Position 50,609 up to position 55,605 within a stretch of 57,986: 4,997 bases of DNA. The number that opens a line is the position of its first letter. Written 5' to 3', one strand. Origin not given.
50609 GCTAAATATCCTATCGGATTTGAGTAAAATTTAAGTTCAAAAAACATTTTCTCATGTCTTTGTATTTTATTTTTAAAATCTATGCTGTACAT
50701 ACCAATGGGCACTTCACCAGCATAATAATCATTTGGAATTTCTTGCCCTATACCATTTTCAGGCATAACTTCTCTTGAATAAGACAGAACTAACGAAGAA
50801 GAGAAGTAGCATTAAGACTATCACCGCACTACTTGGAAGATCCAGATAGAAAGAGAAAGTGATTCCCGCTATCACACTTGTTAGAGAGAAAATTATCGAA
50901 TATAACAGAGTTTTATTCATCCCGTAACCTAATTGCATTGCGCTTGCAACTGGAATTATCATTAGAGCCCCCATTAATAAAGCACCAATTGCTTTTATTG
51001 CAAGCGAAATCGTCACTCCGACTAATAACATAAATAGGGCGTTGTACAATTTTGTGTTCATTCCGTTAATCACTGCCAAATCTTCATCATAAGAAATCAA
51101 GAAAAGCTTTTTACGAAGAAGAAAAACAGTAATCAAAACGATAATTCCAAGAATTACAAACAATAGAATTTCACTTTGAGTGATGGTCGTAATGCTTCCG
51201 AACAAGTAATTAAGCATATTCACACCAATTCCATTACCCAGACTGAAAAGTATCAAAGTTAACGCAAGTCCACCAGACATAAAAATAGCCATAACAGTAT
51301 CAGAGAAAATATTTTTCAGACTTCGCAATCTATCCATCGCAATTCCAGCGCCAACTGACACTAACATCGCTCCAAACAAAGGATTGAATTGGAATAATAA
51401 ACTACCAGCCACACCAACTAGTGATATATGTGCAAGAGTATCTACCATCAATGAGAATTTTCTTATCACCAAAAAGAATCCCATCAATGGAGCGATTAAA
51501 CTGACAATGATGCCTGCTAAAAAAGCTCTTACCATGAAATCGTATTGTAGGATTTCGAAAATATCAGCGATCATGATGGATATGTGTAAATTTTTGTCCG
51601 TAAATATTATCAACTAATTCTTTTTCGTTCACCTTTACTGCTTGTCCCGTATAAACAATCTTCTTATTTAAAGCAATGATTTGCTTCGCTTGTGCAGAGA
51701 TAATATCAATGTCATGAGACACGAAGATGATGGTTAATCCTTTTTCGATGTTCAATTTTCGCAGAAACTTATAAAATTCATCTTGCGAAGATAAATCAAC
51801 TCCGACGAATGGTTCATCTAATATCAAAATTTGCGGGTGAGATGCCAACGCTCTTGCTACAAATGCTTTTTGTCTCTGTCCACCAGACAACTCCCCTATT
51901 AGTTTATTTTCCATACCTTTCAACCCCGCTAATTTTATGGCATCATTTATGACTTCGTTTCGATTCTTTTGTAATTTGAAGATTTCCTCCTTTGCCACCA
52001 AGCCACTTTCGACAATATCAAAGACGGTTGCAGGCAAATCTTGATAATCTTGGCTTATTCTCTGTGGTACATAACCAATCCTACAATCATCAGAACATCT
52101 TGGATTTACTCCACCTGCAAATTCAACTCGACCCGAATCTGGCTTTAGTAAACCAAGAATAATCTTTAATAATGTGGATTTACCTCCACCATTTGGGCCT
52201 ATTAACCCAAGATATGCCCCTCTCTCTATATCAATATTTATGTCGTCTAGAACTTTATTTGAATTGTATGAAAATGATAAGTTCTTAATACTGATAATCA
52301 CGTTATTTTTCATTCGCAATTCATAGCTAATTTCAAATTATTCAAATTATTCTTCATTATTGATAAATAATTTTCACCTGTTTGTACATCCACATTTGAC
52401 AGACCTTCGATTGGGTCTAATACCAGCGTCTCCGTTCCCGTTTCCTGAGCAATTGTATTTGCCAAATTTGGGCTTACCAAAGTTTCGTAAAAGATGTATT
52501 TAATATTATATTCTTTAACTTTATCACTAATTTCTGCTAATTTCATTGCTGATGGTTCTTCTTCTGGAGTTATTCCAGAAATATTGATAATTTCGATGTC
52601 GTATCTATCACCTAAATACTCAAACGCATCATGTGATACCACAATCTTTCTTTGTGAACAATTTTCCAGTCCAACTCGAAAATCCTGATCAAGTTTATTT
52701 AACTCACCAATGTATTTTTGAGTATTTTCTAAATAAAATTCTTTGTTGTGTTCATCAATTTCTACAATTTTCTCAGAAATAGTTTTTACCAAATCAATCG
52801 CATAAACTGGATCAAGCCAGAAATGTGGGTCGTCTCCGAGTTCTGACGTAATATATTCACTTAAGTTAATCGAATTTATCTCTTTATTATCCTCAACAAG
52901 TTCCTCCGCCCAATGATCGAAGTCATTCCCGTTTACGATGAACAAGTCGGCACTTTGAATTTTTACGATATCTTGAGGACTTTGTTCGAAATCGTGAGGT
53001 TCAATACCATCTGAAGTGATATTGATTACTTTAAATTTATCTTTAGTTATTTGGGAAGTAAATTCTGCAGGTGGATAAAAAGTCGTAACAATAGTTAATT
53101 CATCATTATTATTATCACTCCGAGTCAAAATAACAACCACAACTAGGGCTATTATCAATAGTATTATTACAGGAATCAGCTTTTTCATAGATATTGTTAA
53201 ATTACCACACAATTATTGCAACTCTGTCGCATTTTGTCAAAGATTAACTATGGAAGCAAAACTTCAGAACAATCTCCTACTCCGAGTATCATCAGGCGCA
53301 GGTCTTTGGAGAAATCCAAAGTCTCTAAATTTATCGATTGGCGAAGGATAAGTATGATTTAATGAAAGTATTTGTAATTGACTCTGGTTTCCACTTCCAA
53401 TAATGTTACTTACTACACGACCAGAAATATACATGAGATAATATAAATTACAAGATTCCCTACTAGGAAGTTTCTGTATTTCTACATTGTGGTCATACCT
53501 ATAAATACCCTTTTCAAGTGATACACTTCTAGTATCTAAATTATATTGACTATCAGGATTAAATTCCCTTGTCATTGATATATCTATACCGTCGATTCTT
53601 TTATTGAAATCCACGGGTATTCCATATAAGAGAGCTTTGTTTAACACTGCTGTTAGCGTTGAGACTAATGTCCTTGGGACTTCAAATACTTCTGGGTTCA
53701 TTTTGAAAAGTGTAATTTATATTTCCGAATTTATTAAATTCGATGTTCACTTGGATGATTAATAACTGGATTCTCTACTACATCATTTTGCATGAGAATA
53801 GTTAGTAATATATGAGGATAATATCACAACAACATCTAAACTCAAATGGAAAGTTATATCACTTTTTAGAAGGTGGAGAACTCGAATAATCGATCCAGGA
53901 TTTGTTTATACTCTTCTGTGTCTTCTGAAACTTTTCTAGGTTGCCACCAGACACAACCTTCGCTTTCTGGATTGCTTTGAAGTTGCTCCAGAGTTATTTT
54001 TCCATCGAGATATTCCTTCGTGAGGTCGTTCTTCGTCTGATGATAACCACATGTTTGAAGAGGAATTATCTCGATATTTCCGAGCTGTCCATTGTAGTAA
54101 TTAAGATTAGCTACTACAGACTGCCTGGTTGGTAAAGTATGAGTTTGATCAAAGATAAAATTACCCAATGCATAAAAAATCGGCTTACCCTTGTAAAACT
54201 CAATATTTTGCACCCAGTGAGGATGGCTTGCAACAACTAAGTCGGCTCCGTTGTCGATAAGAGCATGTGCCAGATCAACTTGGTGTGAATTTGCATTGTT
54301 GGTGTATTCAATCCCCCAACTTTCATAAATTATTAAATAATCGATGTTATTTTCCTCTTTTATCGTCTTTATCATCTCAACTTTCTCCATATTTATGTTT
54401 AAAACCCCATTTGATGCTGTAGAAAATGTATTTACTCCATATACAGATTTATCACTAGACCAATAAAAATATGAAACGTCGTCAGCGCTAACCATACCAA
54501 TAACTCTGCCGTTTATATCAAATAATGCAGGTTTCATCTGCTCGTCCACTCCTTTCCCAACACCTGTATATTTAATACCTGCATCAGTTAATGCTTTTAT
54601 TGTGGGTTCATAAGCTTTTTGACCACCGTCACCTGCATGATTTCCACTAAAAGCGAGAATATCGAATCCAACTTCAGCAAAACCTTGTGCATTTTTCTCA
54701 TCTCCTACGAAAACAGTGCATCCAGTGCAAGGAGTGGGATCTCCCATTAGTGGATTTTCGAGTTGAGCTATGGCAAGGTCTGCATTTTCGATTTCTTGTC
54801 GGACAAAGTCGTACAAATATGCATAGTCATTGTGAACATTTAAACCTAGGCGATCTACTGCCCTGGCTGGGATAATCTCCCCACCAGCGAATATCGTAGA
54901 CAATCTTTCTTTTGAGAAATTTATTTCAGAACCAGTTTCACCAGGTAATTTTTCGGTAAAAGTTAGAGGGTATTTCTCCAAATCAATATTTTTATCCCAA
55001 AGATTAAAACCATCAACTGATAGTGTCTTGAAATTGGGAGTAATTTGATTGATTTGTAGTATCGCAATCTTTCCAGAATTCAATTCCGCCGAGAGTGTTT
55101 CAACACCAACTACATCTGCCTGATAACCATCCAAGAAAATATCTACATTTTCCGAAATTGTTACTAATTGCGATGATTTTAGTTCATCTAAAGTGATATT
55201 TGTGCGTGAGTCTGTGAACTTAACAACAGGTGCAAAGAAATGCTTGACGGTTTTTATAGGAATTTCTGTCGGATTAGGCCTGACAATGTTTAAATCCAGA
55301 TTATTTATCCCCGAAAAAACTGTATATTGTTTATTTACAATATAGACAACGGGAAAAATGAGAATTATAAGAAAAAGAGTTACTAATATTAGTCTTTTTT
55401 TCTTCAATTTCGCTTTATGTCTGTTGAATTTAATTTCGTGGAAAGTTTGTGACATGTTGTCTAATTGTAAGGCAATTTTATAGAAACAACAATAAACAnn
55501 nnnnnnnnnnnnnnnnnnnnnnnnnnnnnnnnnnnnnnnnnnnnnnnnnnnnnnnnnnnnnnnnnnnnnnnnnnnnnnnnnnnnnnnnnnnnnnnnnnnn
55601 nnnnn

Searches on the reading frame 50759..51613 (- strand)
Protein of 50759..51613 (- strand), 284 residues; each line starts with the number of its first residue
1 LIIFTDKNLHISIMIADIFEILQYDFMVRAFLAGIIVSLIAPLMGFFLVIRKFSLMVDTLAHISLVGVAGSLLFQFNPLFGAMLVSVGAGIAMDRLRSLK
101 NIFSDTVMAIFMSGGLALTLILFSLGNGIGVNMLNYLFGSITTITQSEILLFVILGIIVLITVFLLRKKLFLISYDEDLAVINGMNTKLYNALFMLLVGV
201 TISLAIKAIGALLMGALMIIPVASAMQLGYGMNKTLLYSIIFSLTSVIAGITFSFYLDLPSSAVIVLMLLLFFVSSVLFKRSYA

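Call 94: search_protein_families(library=pfam, proteins=[window:50759-51613:-], max_evalue=0.00001)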
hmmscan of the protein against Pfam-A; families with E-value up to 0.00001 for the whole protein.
window:50759-51613:- (284 aa): 1 family
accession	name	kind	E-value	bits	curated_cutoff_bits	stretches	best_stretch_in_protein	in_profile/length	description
PF00950.22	ABC-3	-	2e-66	224.6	20.1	1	23-279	1-257/258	ABC 3 transport family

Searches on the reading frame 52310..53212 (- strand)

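Call 94: search_protein_families(library=pfam, proteins=[window:52310-53212:-], max_evalue=0.00001)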
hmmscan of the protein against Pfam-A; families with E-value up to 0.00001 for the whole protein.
window:52310-53212:- (300 aa): 1 family
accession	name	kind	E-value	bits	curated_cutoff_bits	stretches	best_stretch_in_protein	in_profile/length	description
PF01297.22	ZnuA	-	1.9e-79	267.3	29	1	41-294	1-261/263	Zinc-uptake complex component A periplasmic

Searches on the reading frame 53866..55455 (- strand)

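Call 94: search_protein_families(library=pfam, proteins=[window:53866-55455:-], max_evalue=0.00001)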
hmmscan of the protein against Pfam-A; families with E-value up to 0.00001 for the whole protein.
window:53866-55455:- (529 aa): 1 family
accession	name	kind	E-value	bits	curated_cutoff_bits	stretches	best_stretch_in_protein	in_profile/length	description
PF09587.15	PGA_cap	-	1.6e-56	192.1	27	1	187-437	1-255/255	Bacterial capsule synthesis protein PGA_cap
